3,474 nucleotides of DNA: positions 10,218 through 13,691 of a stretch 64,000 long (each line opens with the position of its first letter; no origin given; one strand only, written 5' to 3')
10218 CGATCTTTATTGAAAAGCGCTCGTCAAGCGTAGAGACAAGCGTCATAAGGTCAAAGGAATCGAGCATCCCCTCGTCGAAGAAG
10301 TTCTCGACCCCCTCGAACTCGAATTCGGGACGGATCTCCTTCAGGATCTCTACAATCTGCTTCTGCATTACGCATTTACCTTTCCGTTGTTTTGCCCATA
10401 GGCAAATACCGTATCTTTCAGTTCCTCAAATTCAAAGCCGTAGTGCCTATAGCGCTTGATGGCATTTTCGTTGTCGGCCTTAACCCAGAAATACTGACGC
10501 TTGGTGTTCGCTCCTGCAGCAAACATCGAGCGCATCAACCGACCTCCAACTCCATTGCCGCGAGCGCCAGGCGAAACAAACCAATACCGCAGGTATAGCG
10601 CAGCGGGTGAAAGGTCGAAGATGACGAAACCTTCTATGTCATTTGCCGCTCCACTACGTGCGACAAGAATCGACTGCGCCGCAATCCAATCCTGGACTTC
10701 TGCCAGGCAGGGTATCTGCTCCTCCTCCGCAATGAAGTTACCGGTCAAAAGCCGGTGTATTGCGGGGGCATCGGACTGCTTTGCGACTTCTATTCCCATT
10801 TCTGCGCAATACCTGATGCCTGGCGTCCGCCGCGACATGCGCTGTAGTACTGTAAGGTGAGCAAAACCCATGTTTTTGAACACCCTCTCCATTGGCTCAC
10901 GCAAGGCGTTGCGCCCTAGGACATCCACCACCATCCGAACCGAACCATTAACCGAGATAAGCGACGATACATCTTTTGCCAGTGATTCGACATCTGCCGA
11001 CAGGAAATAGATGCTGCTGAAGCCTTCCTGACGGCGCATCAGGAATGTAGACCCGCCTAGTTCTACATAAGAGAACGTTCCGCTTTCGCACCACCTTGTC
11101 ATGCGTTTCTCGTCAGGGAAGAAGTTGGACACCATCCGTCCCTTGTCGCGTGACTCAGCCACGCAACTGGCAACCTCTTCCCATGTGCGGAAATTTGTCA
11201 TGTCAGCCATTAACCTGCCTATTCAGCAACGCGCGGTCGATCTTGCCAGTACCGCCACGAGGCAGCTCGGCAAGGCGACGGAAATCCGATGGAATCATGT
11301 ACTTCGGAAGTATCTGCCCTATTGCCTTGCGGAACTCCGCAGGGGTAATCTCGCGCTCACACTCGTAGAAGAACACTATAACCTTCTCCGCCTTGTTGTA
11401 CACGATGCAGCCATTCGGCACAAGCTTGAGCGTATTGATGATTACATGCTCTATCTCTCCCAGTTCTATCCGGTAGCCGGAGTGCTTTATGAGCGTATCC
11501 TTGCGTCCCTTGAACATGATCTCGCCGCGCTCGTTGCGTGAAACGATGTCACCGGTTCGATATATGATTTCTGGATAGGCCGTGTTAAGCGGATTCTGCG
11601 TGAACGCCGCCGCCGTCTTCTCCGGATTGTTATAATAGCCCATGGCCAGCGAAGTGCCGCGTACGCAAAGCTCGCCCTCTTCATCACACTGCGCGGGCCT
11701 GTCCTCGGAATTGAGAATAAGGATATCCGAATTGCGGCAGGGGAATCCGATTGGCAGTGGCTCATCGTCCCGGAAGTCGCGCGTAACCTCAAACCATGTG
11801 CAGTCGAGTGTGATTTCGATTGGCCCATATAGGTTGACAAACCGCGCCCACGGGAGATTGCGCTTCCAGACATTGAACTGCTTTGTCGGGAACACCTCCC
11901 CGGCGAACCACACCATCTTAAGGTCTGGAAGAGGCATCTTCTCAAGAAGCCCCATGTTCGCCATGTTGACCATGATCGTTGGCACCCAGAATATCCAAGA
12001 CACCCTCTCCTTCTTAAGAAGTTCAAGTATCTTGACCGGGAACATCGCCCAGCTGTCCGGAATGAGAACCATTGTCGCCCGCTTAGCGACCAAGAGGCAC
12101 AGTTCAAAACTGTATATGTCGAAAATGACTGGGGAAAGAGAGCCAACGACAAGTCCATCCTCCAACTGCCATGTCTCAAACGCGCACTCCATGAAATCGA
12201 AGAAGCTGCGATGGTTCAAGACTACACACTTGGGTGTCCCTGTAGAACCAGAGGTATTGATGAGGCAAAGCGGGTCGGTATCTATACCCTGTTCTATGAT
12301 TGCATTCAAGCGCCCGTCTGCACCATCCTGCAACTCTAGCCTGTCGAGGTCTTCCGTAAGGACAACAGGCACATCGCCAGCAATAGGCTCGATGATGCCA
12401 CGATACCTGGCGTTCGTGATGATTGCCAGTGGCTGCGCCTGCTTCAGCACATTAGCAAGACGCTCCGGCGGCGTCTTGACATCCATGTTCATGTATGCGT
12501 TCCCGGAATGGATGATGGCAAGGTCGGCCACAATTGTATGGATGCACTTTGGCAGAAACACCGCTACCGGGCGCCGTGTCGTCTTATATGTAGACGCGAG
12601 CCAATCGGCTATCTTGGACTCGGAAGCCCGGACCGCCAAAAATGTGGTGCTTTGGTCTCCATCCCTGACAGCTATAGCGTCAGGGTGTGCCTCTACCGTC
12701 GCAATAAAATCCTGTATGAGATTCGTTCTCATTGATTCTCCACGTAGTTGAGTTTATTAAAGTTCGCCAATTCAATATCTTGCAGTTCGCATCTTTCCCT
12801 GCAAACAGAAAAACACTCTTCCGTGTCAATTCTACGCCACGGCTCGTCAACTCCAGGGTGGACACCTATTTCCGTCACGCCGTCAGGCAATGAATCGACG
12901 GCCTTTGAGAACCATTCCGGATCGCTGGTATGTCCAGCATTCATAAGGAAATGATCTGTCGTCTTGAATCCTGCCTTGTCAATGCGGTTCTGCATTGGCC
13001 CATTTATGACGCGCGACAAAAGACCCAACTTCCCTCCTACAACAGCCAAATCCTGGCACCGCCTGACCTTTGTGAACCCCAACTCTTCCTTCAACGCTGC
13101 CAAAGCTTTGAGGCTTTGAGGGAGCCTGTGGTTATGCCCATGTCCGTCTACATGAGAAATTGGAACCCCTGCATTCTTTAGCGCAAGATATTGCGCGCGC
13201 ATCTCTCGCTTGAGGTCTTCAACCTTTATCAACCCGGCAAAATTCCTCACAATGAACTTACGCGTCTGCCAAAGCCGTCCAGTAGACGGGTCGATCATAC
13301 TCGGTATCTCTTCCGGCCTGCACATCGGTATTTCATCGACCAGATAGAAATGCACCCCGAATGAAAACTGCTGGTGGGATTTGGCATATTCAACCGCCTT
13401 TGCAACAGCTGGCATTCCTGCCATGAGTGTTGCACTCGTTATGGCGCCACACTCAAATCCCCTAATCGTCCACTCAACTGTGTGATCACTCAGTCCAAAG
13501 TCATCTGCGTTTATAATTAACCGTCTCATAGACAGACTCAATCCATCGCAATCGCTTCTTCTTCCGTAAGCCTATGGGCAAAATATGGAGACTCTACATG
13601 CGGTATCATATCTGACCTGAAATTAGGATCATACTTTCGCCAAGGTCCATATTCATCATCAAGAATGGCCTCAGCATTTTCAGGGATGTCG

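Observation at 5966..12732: Acyl-chain synthesis module (AMP-ligase, 3 ACPs, 2 KAS III, 2 SDRs, GNAT) embedded in a glycan locus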

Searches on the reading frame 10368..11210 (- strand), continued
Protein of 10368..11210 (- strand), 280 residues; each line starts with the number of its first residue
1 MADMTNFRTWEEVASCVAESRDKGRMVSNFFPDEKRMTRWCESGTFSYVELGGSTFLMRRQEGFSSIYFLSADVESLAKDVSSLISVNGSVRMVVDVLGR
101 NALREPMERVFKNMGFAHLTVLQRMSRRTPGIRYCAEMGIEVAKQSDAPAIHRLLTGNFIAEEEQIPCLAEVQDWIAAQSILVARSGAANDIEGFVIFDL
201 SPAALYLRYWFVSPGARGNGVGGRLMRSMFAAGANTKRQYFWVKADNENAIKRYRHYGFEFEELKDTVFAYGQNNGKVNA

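Call 93: search_protein_representatives(alignment_id=A1)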
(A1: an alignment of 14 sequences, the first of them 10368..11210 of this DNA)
Query: 14 sequences, 271 profile positions. Proteins with E-value up to 0.001 (for the whole library): 1413; up to 1e-10: 623; up to 1e-30: 251. The best 150 are listed.
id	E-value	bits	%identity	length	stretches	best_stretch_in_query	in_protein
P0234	2.2e-92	325.7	-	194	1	83-270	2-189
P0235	2.2e-91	322.4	-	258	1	1-256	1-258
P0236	2.4e-89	315.7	-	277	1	6-268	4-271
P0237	9.9e-89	313.7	-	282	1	3-269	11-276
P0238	7.0e-85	301.1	-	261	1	1-199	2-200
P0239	1.6e-79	283.5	-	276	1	6-267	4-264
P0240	5.4e-73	262.1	-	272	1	1-269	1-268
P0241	5.8e-70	252.1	-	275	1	8-269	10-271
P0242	1.9e-69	250.4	-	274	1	4-266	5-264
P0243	6.2e-62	225.8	-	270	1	1-267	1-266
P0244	2.9e-61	223.6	-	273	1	1-266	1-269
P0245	2.1e-60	220.8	-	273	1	1-268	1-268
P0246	3.4e-60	220.1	-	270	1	1-267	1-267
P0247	3.9e-60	219.9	-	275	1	4-267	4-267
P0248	3.9e-60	219.9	-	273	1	1-268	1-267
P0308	9.7e-45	169.4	-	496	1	8-266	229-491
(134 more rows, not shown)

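Call 94: search_protein_families(library=pfam, proteins=[P0308], max_evalue=0.01)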
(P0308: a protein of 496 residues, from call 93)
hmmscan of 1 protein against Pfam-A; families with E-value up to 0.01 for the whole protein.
P0308 (496 aa): 7 families
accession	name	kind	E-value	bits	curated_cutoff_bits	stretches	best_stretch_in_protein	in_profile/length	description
PF00583.31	Acetyltransf_1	-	8e-11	42.7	20.7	1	394-481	24-116/116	Acetyltransferase (GNAT) family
PF13508.13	Acetyltransf_7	-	1.9e-06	28.6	27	1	407-481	9-82/84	Acetyltransferase (GNAT) domain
PF08445.16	FR47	-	0.00012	22.4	22.1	1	430-482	27-78/86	FR47-like protein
PF13673.13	Acetyltransf_10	-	0.00013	22.4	23.6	1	410-482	40-108/128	Acetyltransferase (GNAT) domain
PF13527.13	Acetyltransf_9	-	0.00066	20.1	25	1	425-482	73-125/127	Acetyltransferase (GNAT) domain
PF18798.6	LPD3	-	0.00077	20.1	27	1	42-143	20-114/114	Large polyvalent protein-associated domain 3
PF08968.15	DUF1885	-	0.0019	18.7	25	1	41-82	85-126/133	Domain of unknown function (DUF1885)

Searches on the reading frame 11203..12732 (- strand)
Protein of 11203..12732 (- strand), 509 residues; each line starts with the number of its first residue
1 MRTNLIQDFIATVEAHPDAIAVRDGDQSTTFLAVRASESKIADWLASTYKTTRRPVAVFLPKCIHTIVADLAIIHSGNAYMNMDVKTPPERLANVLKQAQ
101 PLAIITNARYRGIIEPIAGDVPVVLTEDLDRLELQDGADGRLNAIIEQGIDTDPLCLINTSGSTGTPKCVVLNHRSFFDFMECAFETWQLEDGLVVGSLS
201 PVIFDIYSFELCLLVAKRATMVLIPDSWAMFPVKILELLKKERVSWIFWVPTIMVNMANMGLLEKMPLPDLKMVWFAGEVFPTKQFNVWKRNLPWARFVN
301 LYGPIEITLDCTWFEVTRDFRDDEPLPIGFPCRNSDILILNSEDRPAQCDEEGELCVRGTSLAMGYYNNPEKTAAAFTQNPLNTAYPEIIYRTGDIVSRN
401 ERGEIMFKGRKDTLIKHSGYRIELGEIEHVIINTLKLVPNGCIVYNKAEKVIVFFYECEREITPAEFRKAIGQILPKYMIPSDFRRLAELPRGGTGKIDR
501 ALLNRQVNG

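Call 3: search_protein_families(library=pfam, proteins=[window:11203-12732:-], max_evalue=0.01)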
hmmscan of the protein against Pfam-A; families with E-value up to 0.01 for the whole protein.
window:11203-12732:- (509 aa): 1 family
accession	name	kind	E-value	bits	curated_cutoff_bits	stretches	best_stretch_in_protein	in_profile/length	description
PF00501.34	AMP-binding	-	2.2e-56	191.7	29.9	1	12-367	4-384/384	AMP-binding enzyme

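Call 8: search_protein_families(library=ncbifam, proteins=[window:11203-12732:-], max_evalue=0.001)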
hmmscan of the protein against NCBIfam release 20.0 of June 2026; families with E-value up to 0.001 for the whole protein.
window:11203-12732:- (509 aa): 97 families (the best 25 are shown)
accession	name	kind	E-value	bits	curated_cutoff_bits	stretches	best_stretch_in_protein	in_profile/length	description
TIGR01733.1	AA-adenyl-dom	subfamily_domain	1.4e-86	290.9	317.4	1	37-432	8-399/409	amino acid adenylation domain-containing protein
NF003417.0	PRK04813.1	subfamily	3.9e-73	246.7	476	1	3-508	3-504/505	D-alanine--poly(phosphoribitol) ligase subunit DltA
TIGR01734.1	D-ala-DACP-lig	equivalog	7.6e-68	229.3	559.85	1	5-508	2-503/504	D-alanine--poly(phosphoribitol) ligase subunit DltA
NF038078.1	NRPS_MxcG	equivalog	3.8e-62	210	2300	1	5-506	458-959/1442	myxochelin non-ribosomal peptide synthetase MxcG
NF047350.1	aureusi_NRPS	equivalog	5.1e-61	206.1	2500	1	5-503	415-891/2373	aureusimine non-ribosomal peptide synthetase AusA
NF041803.1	NRPS_SolG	exception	1.7e-59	201.4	2200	1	7-503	565-1070/1163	solanimycin non-ribosomal peptide synthetase SolG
NF004282.0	PRK05691.1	subfamily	1.4e-56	190.6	4090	1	8-503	1136-1622/4334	non-ribosomal peptide synthase/polyketide synthase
TIGR03098.1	ligase_PEP_1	hypoth_equivalog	2e-56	191.6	592.35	1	11-504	8-515/517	acyl-CoA ligase (AMP-forming), exosortase A system-associated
NF007605.2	PRK10252.1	equivalog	1.2e-45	155.5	2400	1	13-503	464-957/1292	enterobactin non-ribosomal peptide synthetase EntF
NF004837.0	PRK06187.1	subfamily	1.8e-45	155.2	476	1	9-507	14-522/531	long-chain-fatty-acid--CoA ligase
NF006182.0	PRK08316.1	subfamily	1.6e-34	119.3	663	1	3-500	10-510/523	fatty acyl-CoA synthetase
NF005797.0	PRK07638.1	equivalog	2.8e-32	111.9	518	1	7-506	5-478/487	acyl-CoA synthetase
NF052269.1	Staph_lig_FadD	equivalog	2.6e-31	108.6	650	1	19-508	16-494/499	long-chain-fatty-acid--CoA ligase FadD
NF005702.0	PRK07514.1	subfamily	7.7e-31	107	558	1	2-506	2-499/506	malonyl-CoA synthase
NF005307.0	PRK06839.1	equivalog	2.6e-30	105.5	748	1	15-507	14-493/496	o-succinylbenzoate--CoA ligase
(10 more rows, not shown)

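Call 20: search_solved_structures(query=window:11203-12732:-, max_evalue=1e-20)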
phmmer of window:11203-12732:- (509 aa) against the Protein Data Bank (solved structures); distinct sequences matched with E-value up to 1e-20: 78 (the best 60 are shown).
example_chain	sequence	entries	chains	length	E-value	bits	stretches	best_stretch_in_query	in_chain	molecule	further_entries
6mfy_A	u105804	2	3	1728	1e-91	311.2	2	14-503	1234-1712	Linear gramicidin synthase subunit A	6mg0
9be3_A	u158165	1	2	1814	1.2e-91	311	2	14-503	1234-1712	Linear gramicidin synthase subunit A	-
9be4_A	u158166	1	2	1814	1.2e-91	311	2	14-503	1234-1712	Linear gramicidin synthase subunit A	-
6mfz_A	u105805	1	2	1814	1.2e-91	311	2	14-503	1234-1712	Linear gramicidin synthase subunit A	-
9meh_A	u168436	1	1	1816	1.2e-91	311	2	14-503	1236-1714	Linear gramicidin synthase subunit A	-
8xjz_C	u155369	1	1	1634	2.3e-81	277.1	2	16-501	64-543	Peptide synthetase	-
9bfd_A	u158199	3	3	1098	1.1e-54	189.1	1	7-503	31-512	Tyrocidine synthase 1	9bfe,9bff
4d4g_A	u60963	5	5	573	2e-50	175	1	5-503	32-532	APNAA1 | APNA A1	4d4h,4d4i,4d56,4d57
5u89_A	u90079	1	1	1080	1.8e-49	171.9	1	4-503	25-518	Amino acid adenylation domain protein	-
6ea3_B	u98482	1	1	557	6.3e-49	170.1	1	11-501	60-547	adenylation domain of Fuscachelin synthetase component H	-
1amu_A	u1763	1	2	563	1.5e-48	168.9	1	11-503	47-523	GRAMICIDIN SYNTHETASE 1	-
8jbr_A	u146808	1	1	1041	1.8e-48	168.6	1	9-503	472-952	McyA protein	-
5n9w_A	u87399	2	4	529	2.2e-47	165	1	9-505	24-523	Adenylation domain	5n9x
8www_A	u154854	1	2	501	1.4e-46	162.3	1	12-503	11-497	Carrier domain-containing protein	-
3dhv_A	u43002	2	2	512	3.2e-46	161.1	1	16-506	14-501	D-alanine-poly(phosphoribitol) ligase | D-alanine--poly(phosphoribitol) ligase subunit 1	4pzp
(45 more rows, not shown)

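Call 32: search_solved_structures(query=window:11203-12732:-, max_evalue=1e-75, show_alignments=1)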
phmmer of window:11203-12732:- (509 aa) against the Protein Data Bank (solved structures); distinct sequences matched with E-value up to 1e-75: 6.
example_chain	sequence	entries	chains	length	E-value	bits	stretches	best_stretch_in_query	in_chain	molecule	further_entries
6mfy_A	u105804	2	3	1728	1e-91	311.2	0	14-503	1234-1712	Linear gramicidin synthase subunit A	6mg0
9be3_A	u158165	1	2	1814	1.2e-91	311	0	14-503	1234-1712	Linear gramicidin synthase subunit A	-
9be4_A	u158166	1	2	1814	1.2e-91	311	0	14-503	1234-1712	Linear gramicidin synthase subunit A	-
6mfz_A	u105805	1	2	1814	1.2e-91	311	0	14-503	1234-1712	Linear gramicidin synthase subunit A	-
9meh_A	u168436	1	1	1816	1.2e-91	311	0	14-503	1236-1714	Linear gramicidin synthase subunit A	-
8xjz_C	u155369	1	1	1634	2.3e-81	277.1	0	16-501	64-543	Peptide synthetase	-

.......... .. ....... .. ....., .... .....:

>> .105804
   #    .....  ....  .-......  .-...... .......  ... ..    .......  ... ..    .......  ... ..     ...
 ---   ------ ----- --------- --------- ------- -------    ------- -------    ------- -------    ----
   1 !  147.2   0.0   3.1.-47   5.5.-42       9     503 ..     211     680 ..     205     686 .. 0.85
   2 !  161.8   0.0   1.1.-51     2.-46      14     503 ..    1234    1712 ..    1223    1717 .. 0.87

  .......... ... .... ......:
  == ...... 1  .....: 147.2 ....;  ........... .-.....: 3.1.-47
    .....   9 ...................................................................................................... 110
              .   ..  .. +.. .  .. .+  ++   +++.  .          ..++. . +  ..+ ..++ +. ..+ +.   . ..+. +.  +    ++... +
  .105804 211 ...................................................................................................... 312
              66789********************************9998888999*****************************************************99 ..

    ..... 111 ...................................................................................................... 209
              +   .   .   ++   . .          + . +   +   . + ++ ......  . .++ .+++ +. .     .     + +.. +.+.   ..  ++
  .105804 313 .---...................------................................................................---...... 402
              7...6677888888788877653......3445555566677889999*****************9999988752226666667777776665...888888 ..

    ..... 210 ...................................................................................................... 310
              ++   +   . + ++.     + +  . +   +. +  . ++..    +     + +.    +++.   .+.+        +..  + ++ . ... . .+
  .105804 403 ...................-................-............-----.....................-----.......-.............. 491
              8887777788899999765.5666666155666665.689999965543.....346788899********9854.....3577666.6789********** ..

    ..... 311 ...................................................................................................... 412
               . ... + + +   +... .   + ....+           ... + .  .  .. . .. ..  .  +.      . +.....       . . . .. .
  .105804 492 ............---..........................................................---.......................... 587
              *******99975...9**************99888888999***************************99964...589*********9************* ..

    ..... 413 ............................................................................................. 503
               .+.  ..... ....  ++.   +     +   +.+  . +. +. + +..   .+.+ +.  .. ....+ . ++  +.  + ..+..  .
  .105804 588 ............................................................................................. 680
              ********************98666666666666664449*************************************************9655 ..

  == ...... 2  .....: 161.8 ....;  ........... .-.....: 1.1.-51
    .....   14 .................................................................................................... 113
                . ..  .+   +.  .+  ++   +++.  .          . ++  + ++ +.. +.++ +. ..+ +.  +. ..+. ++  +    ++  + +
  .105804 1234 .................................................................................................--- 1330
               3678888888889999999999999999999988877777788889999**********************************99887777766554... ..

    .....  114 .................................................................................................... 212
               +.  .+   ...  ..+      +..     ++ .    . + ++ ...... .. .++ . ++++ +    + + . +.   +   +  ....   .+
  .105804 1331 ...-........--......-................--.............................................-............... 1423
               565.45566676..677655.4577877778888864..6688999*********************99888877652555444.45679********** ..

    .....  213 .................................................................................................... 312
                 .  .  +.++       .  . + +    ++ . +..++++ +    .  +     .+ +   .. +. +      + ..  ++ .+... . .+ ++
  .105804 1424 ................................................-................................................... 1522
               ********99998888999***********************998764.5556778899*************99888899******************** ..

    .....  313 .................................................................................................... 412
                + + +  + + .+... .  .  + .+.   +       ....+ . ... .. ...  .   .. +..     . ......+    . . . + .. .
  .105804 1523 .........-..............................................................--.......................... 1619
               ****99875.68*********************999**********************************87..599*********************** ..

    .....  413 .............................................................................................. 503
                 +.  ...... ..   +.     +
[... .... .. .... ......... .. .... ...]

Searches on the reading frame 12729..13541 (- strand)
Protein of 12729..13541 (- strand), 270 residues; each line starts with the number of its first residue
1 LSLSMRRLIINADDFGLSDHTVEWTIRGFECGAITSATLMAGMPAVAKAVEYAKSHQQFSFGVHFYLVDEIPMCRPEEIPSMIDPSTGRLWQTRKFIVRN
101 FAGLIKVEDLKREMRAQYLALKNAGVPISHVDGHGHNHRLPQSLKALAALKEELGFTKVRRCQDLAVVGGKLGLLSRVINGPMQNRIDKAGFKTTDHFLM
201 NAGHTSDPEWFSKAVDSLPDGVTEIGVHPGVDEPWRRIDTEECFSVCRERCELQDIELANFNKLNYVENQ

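Call 3: search_protein_families(library=pfam, proteins=[window:12729-13541:-], max_evalue=0.01)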
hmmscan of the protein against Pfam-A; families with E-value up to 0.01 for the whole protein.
window:12729-13541:- (270 aa): 1 family
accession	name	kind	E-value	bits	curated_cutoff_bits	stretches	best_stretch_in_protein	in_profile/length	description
PF04794.17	YdjC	-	1.3e-46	160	29.7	1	7-235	1-233/266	YdjC-like protein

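Call 8: search_protein_families(library=ncbifam, proteins=[window:12729-13541:-], max_evalue=0.001)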
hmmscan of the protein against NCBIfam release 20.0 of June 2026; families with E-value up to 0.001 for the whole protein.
window:12729-13541:- (270 aa): 3 families
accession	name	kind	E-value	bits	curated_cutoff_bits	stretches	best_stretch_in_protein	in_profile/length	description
TIGR03473.1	HpnK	hypoth_equivalog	3.7e-38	131.4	232.6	1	5-232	1-238/283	hopanoid biosynthesis-associated protein HpnK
NF002559.0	PRK02134.1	equivalog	3.6e-24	85.7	227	1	5-153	2-144/249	chitin disaccharide deacetylase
NF052308.1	CarbhyDeactlThm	equivalog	3.9e-07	29.7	400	1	6-136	12-129/265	carbohydrate deacetylase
